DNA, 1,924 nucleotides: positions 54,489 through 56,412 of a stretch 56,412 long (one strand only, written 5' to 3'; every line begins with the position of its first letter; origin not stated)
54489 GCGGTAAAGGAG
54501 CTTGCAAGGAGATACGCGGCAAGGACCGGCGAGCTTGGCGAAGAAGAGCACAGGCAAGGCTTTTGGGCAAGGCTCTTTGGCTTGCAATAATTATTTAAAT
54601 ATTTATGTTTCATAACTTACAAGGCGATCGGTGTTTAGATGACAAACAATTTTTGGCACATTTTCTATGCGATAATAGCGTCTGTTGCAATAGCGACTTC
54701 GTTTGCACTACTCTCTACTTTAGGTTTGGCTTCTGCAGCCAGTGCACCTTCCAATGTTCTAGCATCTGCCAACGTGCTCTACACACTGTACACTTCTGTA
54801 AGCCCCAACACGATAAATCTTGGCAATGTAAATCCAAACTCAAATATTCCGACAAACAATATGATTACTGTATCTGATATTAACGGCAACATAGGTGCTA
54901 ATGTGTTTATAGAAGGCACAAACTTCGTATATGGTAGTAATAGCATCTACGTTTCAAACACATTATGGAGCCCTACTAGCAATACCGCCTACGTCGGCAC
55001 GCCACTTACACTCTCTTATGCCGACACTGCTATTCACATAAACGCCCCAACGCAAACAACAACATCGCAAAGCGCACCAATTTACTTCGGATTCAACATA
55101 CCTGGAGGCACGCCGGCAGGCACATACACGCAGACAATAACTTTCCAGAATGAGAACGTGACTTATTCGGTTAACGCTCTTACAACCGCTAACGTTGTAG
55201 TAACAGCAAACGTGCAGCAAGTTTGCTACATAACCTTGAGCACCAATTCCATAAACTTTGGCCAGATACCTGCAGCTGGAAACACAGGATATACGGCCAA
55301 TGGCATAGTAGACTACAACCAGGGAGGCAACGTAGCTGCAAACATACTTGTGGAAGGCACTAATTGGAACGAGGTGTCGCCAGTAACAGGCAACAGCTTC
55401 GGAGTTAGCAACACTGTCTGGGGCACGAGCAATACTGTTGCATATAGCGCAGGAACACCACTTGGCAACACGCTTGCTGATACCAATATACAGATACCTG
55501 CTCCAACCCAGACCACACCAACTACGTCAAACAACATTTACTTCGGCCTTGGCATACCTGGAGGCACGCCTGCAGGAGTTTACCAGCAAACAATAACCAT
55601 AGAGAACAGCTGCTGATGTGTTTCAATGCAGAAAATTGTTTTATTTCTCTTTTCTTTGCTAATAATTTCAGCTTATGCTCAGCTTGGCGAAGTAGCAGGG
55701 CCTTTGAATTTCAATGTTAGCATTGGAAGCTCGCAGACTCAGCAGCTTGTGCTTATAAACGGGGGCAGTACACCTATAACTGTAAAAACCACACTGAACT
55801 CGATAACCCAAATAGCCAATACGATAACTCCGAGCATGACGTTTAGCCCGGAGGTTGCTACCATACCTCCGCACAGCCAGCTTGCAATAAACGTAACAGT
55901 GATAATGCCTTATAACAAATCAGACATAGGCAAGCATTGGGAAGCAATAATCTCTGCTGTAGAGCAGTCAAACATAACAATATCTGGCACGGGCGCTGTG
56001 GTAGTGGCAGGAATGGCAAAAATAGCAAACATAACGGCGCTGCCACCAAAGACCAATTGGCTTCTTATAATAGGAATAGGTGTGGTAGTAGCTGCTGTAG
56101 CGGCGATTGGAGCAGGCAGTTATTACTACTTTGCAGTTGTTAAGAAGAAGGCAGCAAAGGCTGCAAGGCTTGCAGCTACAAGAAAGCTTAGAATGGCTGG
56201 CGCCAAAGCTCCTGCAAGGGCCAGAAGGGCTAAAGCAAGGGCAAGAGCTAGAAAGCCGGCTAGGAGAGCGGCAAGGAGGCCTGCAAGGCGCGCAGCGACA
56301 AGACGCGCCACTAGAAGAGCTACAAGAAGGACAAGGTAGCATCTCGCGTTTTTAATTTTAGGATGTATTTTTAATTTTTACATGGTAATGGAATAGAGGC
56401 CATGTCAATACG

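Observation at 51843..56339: MinD/ParA ATPase embedded in a four-gene cell-surface module: candidate positioning system for a surface structure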

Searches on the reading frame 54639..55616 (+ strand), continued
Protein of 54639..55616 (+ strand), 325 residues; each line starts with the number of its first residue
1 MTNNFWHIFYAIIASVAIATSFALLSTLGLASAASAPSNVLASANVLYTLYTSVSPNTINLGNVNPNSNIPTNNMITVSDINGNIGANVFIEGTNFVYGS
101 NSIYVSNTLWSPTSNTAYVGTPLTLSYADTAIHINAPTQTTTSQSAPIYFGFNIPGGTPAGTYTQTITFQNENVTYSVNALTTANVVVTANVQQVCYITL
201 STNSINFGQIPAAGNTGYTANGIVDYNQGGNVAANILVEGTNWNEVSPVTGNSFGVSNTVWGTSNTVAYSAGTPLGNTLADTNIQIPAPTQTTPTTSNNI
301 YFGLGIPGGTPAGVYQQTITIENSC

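Call 94: find_encoding_contigs(protein=P0015, flank=10000, max_places=1)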
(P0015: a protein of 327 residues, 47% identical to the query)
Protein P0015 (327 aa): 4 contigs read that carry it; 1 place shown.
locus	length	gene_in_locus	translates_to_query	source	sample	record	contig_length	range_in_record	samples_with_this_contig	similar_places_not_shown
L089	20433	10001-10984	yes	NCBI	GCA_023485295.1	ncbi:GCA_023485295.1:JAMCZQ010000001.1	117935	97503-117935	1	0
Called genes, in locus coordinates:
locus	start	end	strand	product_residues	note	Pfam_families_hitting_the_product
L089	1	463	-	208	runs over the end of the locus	PF00174:Oxidored_molyb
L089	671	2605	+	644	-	-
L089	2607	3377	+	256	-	PF01656:CbiA, PF02374:ArsA_ATPase (faint), PF06564:CBP_BcsQ (weak), PF10609:ParA, PF13614:AAA_31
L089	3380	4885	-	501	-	PF01564:Spermine_synth (weak)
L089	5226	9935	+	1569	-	PF18998:Flg_new_2 (weak)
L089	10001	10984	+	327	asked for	-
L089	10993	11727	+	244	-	-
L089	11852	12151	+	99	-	-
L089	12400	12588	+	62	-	PF24877:ILV_EDD_C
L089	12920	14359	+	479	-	PF07690:MFS_1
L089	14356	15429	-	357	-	PF13506:Glyco_transf_21, PF13641:Glyco_tranf_2_3, PF00535:Glycos_transf_2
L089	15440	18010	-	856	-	PF17900:Peptidase_M1_N, PF01433:Peptidase_M1, PF11838:ERAP1_C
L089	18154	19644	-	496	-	-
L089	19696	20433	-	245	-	PF10996:Beta-Casp, PF07521:RMMBL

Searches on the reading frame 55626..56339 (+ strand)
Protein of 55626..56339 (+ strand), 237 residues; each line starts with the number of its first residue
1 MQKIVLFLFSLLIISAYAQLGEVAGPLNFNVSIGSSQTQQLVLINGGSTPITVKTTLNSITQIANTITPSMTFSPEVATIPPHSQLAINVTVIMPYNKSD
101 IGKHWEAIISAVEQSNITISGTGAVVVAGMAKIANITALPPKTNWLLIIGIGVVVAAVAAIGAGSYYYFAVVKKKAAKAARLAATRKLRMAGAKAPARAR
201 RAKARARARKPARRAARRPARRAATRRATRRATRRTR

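Call 4: search_protein_families(library=pfam, proteins=[window:55626-56339:+], max_evalue=0.1)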
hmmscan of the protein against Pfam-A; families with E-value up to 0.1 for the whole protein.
window:55626-56339:+ (237 aa): 7 families
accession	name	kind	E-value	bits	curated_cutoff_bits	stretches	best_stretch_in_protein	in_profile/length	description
PF06280.18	fn3_5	-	0.0051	17.9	27.6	1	54-104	41-91/112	Fn3-like domain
PF15780.11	ASH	-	0.0074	16.9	27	1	27-91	14-73/98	Abnormal spindle-like microcephaly-assoc'd, ASPM-SPD-2-Hydin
PF22067.2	Cep192_D3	-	0.009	16.5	27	1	26-93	8-68/99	Cep192 domain 3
PF22544.2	HYDIN_VesB_CFA65-like_Ig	-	0.016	15.9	25.5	1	30-121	14-99/100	HYDIN/CFA65/VesB-like, Ig-like domain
PF22076.2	Cep192_D6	-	0.055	14.1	35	0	68-110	44-86/101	Cep192 domain 6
PF14283.11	CD1107-like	-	0.058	13.7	26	1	150-175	131-156/158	Mobile element protein CD1107-like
PF19498.4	DUF6033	-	0.094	13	25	0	151-216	97-158/205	Protein of unknown function (DUF6033)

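Call 6: search_protein_families(library=ncbifam, proteins=[window:55626-56339:+], max_evalue=0.1)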
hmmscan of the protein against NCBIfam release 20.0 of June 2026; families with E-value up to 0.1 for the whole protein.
window:55626-56339:+ (237 aa): 1 family
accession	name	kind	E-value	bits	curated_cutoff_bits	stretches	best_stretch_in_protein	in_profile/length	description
NF005435.1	PRK07021.1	equivalog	0.074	12.9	131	0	146-181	8-43/157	flagellar basal body-associated protein FliL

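Call 33: search_solved_structures(query=window:55626-56339:+, max_evalue=10)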
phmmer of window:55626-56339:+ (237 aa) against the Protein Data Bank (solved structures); distinct sequences matched with E-value up to 10: 3.
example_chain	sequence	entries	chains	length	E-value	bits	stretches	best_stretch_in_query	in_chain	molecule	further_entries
1l5y_A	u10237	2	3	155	0.013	18.8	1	112-204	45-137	C4-DICARBOXYLATE TRANSPORT TRANSCRIPTIONAL REGULATORY PROTEIN DCTD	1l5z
1qkk_A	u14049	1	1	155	0.016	18.5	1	112-202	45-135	C4-DICARBOXYLATE TRANSPORT TRANSCRIPTIONAL REGULATORY PROTEIN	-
6zu5_LJJ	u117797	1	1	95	5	10.4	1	184-233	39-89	eL37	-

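Call 36: find_homologous_proteins(query=window:55626-56339:+, max_evalue=0.001)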
Query window:55626-56339:+ (237 aa): 9 proteins with E <= 0.001 among 8000 candidates.
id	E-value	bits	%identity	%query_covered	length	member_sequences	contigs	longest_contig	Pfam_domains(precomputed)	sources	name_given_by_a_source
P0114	1.3e-128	445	94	81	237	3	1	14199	-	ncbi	-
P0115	1.3e-72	262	58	97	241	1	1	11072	-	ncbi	-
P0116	2.6e-37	147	49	59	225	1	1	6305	-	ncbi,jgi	-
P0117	3.7e-37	146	43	90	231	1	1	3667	-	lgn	-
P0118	4.1e-36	143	50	56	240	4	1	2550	-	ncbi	ncbi:MAG: hypothetical protein QXG73_03885 [Candidatus Micrarchaeaceae archaeon]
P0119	1.1e-35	142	54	58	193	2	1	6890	-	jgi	jgi:hypothetical protein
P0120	5.7e-33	133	39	97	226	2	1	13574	-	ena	-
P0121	2.7e-28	117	39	90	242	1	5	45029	-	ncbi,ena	-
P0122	4.2e-27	114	35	87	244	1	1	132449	-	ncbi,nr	ncbi:MAG: hypothetical protein KGH57_04255 [Candidatus Micrarchaeota archaeon]|nr:hypothetical prote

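Call 50: search_protein_families(library=pfam, alignment_id=A2, max_evalue=0.05)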
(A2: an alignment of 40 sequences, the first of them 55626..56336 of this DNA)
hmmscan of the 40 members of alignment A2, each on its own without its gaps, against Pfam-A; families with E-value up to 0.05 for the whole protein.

A. member 1, window:55626-56336:+ (237 aa): 4 families
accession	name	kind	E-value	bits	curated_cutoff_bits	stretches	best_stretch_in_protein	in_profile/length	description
PF06280.18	fn3_5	-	0.0051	17.9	27.6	1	54-104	41-91/112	Fn3-like domain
PF15780.11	ASH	-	0.0074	16.9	27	1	27-91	14-73/98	Abnormal spindle-like microcephaly-assoc'd, ASPM-SPD-2-Hydin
PF22067.2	Cep192_D3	-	0.009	16.5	27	1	26-93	8-68/99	Cep192 domain 3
PF22544.2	HYDIN_VesB_CFA65-like_Ig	-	0.016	15.9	25.5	1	30-121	14-99/100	HYDIN/CFA65/VesB-like, Ig-like domain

B. families by the number of members that match (of 40 scanned): 42 families (the first 25 are shown)
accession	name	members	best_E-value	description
PF22076.2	Cep192_D6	16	4.7e-06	Cep192 domain 6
PF24507.1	Ig_CFAP65_4th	15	0.00024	CFAP65, fourth Ig-like domain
PF21310.3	OCRL-like_ASH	13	0.00017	Inositol polyphosphate 5-phosphatase OCRL-like, ASH domain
PF06365.17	CD34_antigen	9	0.0033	CD34/Podocalyxin family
PF24291.1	Ig_CFAP65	9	0.0053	Cilia- and flagella-associated protein 65-like, Ig-like domain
PF06030.18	WxLIP_PGBD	8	0.00021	WxL Interacting Protein, peptidoglycan binding domain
PF06280.18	fn3_5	7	7.8e-06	Fn3-like domain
PF22544.2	HYDIN_VesB_CFA65-like_Ig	7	0.00068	HYDIN/CFA65/VesB-like, Ig-like domain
PF25248.1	Ig_CFAP65_8th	4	0.00014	CFAP65, eight Ig-like domain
PF19744.4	DUF6232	4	0.0071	Family of unknown function (DUF6232)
PF22067.2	Cep192_D3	4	0.009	Cep192 domain 3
PF03896.21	TRAP_alpha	4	0.011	Translocon-associated protein (TRAP), alpha subunit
PF22074.2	Cep192_D5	3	0.0014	Cep192 domain 5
PF00345.26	PapD_N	3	0.0045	Pili and flagellar-assembly chaperone, PapD N-terminal domain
PF00635.32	Motile_Sperm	3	0.011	MSP (Major sperm protein) domain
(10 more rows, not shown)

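Call 58: predict_structure(alignment_id=A3)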
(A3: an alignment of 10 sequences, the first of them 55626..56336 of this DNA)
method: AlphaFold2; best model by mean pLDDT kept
length: 237 residues; sequences in the alignment: 10
mean_pLDDT: 72.5   pTM: 0.49
mean pLDDT of the five models: 72.5, 71.8, 70.5, 68.7, 51.6
residues with pLDDT >= 90: 50; 70-90: 79; 50-70: 89; < 50: 19
segments of 3 or more residues with pLDDT < 50: 13-18, 122-126, 217-219
pLDDT, mean of each block of 10 residues (from residue 1): 66 51 77 92 86 89 89 91 90 92 91 64 53 91 74 81 67 67 63 52 54 51 51 51
secondary structure, 60 per line:
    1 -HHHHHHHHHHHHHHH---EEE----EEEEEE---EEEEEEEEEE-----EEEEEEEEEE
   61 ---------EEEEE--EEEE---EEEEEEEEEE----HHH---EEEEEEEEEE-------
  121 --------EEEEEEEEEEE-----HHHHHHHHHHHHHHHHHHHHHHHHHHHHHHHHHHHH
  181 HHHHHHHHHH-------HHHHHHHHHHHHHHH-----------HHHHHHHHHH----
elements in order: H2-16 E20-22 E27-32 E36-45 E51-60 E70-74 E77-80 E84-93 E104-113 E129-139 H145-190 H198-212 H224-233

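Call 60: fold_search(model_id=the predicted structure, library=pdb)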
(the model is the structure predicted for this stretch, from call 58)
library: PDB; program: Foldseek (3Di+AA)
matches with E <= 10: 1915; with E <= 0.001: 178
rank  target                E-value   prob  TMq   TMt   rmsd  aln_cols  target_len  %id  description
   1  9ijj_h                4.1e-07  1.00  0.40  0.07   4.4       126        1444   23  In situ structure of the central apparatus in mouse sperm axoneme. (released 2025-06-04)
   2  6fvi                  1.1e-06  1.00  0.41  0.65   3.4       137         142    8  ASH / PapD-like domain of human CEP192 (PapD-like domain 7) (released 2019-03-20)
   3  7som_J                1.2e-06  1.00  0.39  0.15  12.8       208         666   12  Ciliary C2 central pair apparatus isolated from Chlamydomonas reinhardtii (released 2022-04-13)
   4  8hs7                  1.9e-06  1.00  0.32  0.54   6.1       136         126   11  Crystal structure of Vesicle-associated membrane protein-associated protein SCS2 from yeast (released 2024-01-17)
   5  3f65_B                2.5e-06  1.00  0.36  0.41   4.2       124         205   10  The F4 fimbrial chaperone FaeE does not self-cap its interactive surfaces (released 2009-05-19)
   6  3f65_D                3.6e-06  1.00  0.36  0.50   5.6       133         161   14  The F4 fimbrial chaperone FaeE does not self-cap its interactive surfaces (released 2009-05-19)
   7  6lp4                  6.2e-06  1.00  0.33  0.55   6.1       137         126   11  Structural basis and functional analysis epo1-bem3p complex for bud growth (released 2021-01-13)
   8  3f65_H                7.3e-06  1.00  0.36  0.51   4.0       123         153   12  The F4 fimbrial chaperone FaeE does not self-cap its interactive surfaces (released 2009-05-19)
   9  3f65_E                7.3e-06  1.00  0.35  0.42   4.0       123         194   12  The F4 fimbrial chaperone FaeE does not self-cap its interactive surfaces (released 2009-05-19)
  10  8jmw_A                7.8e-06  1.00  0.38  0.18   4.2       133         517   11  Fibril form of serine peptidase Vpr (released 2023-12-06)
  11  8hqu                  7.8e-06  1.00  0.32  0.55   6.1       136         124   11  Crystal structure of the major sperm protein domain of SCS2 from saccharomyces cerevisiae (released 2023-12-27)
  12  3gew_C                8.6e-06  1.00  0.36  0.40   4.1       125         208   13  FaeE-FaeG chaperone-major pilin complex of F4 ad fimbriae (released 2009-10-20)
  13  3gfu_C                9.1e-06  1.00  0.35  0.39   4.0       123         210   12  FaeE-FaeG chaperone-major pilin complex of F4 ac 5/95 fimbriae (released 2009-10-20)
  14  3f65_A                1.0e-05  1.00  0.35  0.40   4.0       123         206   11  The F4 fimbrial chaperone FaeE does not self-cap its interactive surfaces (released 2009-05-19)
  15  2e6j_MODEL_1_A        1.1e-05  1.00  0.35  0.68   4.6       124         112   16  Solution structure of the C-terminal PapD-like domain from human HYDIN protein (released 2007-07-03)
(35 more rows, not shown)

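Call 81: search_solved_structures(query=A2, max_evalue=10)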
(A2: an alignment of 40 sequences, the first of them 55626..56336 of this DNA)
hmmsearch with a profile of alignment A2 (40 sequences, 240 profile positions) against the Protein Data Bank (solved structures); distinct sequences matched with E-value up to 10: 23.
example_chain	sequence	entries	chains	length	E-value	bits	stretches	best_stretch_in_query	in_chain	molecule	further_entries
7n6g_1J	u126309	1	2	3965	0.0018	21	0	40-97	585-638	HYDIN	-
9ijj_h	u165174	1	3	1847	0.01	18.5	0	36-98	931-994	Cilia- and flagella-associated protein 65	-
3qbt_B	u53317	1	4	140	0.012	18.3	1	36-104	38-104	Inositol polyphosphate 5-phosphatase OCRL-1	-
2qv2_A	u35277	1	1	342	0.076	15.7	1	36-104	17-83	Inositol polyphosphate 5-phosphatase OCRL-1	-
3qis_A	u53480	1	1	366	0.085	15.5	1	36-104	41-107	Inositol polyphosphate 5-phosphatase OCRL-1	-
7dtd_A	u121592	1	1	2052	0.1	15.3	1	154-235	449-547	Sodium channel protein type 1 subunit alpha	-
9i7s_K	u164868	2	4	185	0.15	14.7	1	154-218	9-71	Tom20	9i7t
7x2e_A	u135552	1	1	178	0.44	13.2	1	158-238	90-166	Harmonin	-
9dzw_A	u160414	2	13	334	0.54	12.9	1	153-225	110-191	CalC6_3 with DHR extension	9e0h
12bm_Z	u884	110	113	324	0.59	12.8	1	154-224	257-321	26S proteasome non-ATPase regulatory subunit 7 | RPN8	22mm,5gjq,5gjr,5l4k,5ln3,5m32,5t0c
6w6l_6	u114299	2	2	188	0.81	12.3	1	153-219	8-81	Calcium load-activated calcium channel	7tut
3ndy_E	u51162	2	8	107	0.85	12.3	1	38-89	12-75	Endoglucanase D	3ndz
6epc_U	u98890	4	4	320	0.97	12.1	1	158-220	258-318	Proteasome (Prosome, macropain) 26S subunit, non-ATPase, 7 (Predicted)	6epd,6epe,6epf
8qk3_E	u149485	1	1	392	1.4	11.5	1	150-181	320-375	Membrane cofactor protein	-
7e5n_A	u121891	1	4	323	1.6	11.4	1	151-199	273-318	Tumor-associated calcium signal transducer 2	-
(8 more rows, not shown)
